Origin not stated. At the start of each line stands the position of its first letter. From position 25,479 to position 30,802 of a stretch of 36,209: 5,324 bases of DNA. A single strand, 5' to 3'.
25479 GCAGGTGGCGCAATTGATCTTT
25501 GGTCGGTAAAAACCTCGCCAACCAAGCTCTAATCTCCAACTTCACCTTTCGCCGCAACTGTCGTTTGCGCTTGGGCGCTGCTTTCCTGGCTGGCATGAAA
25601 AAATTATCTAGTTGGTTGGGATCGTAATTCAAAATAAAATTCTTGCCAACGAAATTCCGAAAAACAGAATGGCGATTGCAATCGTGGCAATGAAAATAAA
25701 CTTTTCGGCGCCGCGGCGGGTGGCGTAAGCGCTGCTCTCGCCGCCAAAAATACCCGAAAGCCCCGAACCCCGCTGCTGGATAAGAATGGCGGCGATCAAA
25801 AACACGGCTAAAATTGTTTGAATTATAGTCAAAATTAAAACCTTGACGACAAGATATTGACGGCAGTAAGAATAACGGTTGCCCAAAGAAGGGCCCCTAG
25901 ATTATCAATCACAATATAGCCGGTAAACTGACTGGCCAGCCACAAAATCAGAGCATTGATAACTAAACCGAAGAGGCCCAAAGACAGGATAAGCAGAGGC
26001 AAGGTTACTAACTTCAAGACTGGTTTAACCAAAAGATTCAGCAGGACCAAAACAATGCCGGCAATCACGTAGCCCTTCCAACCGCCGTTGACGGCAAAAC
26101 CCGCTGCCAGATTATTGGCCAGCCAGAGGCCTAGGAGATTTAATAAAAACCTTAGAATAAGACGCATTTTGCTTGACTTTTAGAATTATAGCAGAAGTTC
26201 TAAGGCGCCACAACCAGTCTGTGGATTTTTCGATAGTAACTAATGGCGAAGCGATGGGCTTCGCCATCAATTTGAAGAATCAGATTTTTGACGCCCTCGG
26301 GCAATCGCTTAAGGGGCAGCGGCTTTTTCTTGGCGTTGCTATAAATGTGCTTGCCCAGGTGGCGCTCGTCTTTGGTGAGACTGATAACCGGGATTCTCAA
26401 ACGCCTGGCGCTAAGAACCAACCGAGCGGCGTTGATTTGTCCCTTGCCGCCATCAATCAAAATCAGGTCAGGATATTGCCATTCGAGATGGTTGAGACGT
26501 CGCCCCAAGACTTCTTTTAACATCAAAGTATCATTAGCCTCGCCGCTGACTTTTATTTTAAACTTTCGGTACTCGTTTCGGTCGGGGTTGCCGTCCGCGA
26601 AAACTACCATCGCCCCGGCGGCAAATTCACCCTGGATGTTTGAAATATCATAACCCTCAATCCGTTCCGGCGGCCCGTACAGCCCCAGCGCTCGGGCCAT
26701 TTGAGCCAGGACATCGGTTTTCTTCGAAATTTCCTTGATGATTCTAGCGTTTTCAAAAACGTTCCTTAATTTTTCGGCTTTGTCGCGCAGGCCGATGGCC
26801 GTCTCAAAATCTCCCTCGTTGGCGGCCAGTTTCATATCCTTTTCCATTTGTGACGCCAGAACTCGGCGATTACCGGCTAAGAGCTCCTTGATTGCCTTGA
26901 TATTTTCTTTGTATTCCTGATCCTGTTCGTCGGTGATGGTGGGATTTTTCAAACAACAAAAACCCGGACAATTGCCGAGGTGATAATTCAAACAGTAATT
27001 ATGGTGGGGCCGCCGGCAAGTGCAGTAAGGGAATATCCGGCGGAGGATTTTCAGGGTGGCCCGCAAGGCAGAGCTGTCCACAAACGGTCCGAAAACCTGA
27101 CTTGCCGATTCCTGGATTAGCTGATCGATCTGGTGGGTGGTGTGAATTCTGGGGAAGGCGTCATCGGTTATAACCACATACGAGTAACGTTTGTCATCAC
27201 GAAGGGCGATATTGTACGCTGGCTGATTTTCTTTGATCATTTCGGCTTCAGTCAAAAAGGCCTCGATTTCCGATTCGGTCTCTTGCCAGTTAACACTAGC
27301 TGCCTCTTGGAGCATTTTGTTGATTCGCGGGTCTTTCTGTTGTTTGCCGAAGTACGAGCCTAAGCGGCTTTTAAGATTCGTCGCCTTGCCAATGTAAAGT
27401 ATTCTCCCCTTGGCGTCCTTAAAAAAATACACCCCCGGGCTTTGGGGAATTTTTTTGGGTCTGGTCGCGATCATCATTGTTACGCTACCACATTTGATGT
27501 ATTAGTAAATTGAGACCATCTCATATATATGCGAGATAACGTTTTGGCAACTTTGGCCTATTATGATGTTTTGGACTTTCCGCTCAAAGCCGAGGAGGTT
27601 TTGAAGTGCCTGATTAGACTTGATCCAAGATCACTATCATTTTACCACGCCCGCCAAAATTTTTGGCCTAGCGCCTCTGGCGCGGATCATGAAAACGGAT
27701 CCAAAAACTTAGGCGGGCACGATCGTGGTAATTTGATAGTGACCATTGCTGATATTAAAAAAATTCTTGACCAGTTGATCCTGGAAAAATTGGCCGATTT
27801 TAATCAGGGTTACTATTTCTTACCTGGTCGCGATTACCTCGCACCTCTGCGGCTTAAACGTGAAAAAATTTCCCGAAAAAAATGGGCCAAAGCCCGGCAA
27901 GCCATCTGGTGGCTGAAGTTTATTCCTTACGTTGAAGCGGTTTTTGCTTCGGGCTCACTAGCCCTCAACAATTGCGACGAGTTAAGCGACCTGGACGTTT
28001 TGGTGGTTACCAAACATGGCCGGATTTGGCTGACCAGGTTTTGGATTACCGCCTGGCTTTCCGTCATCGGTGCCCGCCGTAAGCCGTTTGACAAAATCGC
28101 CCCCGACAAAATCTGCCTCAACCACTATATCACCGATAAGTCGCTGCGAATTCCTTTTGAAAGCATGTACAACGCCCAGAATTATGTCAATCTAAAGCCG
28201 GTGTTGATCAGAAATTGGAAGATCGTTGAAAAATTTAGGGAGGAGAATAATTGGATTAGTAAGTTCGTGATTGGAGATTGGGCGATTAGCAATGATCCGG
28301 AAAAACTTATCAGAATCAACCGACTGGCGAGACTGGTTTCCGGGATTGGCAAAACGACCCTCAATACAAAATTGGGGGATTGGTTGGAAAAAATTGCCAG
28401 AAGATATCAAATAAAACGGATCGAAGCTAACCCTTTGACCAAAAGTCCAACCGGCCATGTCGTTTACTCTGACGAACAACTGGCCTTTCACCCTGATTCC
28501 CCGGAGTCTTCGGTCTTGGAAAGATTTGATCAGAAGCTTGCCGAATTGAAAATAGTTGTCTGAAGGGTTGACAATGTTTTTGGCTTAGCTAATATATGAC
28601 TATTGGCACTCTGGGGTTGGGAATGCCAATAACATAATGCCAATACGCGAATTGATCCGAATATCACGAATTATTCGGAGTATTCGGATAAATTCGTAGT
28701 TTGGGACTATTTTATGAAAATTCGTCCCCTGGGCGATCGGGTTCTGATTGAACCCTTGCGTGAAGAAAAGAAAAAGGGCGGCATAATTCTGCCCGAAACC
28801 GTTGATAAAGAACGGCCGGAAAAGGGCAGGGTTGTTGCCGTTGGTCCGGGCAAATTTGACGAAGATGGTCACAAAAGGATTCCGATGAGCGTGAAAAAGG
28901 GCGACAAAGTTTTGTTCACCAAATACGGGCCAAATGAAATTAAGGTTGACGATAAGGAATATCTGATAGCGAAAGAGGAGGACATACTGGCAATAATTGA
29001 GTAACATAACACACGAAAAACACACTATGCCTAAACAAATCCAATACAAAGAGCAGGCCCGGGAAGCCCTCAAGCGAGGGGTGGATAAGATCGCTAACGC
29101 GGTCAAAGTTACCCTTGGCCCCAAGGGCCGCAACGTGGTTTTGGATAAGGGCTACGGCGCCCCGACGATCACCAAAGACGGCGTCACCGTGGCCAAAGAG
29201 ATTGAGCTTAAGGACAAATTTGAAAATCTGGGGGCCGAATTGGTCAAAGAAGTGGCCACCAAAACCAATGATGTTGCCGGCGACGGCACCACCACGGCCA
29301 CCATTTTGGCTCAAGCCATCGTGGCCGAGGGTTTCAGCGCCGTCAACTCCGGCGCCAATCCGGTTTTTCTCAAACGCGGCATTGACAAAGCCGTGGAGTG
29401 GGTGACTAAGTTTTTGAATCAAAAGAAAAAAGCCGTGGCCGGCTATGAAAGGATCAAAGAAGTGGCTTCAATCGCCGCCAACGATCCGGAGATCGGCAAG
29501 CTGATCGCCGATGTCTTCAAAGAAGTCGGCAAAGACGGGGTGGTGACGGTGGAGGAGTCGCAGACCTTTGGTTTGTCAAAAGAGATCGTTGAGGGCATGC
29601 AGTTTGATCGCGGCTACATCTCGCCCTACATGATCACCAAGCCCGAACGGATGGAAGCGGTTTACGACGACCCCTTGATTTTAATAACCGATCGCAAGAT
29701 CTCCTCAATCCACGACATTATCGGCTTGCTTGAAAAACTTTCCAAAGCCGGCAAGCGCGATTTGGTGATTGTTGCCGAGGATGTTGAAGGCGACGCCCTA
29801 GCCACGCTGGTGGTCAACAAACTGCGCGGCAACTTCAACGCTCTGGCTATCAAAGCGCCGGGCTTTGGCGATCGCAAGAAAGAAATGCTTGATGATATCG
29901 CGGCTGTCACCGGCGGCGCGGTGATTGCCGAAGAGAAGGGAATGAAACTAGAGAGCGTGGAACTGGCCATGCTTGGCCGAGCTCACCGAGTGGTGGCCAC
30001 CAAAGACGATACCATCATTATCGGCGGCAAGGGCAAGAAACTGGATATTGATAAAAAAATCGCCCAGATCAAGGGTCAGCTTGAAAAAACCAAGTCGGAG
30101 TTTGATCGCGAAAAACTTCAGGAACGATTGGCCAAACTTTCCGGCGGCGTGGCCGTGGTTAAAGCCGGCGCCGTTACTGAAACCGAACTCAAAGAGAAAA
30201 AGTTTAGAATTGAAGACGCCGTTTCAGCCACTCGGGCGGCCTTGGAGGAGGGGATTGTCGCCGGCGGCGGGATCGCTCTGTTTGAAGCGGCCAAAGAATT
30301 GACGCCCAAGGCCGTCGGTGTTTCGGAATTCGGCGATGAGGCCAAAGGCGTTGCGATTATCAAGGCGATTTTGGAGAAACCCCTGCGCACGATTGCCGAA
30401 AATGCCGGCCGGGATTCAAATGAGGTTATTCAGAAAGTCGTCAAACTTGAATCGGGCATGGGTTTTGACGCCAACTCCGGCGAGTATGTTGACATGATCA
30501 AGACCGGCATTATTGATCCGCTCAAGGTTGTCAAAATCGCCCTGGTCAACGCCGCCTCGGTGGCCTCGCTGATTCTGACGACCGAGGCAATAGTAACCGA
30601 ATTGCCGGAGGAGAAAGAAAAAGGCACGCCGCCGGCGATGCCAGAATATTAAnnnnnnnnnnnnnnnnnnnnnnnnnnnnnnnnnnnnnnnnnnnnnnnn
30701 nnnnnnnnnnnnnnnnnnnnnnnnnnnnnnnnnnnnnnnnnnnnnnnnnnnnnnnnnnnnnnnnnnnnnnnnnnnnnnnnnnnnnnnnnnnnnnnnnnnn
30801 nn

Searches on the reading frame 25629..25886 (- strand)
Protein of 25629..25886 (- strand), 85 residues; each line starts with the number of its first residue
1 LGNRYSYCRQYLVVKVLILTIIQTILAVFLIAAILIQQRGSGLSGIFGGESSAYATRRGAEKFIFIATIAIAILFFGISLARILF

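Call 71: search_protein_families(library=pfam, proteins=[window:25629-25886:-], max_evalue=0.0001)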
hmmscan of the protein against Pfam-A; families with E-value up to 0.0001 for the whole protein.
window:25629-25886:- (85 aa): 1 family
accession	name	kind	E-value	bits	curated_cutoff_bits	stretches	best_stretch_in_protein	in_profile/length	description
PF03840.19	SecG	-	3.6e-13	49.8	29.2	1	18-81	1-66/70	Preprotein translocase SecG subunit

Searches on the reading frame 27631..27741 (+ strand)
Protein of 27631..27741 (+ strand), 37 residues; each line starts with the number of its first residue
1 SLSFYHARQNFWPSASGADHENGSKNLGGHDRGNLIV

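Call 55: search_protein_representatives(protein=window:27631-27741:+)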
Query: 37 residues. Proteins with E-value up to 0.001 (for the whole library): 0; up to 1e-10: 0; up to 1e-30: 0. The best 0 are listed.
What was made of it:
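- Tried and rejected: The window's 37-aa composite peptide found nothing among 1.84 billion representatives (call 55).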

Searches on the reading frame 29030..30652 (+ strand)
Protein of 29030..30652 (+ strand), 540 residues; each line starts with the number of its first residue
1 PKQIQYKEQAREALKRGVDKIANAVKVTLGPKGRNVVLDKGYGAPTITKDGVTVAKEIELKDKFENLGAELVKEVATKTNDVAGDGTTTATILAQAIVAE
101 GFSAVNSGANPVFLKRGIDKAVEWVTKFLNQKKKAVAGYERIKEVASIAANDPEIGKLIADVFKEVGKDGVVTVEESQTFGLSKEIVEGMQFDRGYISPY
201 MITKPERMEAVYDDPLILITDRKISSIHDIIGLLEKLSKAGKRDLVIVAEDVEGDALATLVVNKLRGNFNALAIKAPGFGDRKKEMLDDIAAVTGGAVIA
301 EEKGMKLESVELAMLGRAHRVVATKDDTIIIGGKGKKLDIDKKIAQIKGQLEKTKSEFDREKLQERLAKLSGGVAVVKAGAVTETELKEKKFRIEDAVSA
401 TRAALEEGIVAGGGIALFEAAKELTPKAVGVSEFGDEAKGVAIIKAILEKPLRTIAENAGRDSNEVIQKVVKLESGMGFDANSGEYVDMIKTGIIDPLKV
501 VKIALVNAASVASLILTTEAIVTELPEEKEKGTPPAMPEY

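Call 59: list_cluster_members(proteins=[P0001, window:29030-30652:+, window:27529-28563:+])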
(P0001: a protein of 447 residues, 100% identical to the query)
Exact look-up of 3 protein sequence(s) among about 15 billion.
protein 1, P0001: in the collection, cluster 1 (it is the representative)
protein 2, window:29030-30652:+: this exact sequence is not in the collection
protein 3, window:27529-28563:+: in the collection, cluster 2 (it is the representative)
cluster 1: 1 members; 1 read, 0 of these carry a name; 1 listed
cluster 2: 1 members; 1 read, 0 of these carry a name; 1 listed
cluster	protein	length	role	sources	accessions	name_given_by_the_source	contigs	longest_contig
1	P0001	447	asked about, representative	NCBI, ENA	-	-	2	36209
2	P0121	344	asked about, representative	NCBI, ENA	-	-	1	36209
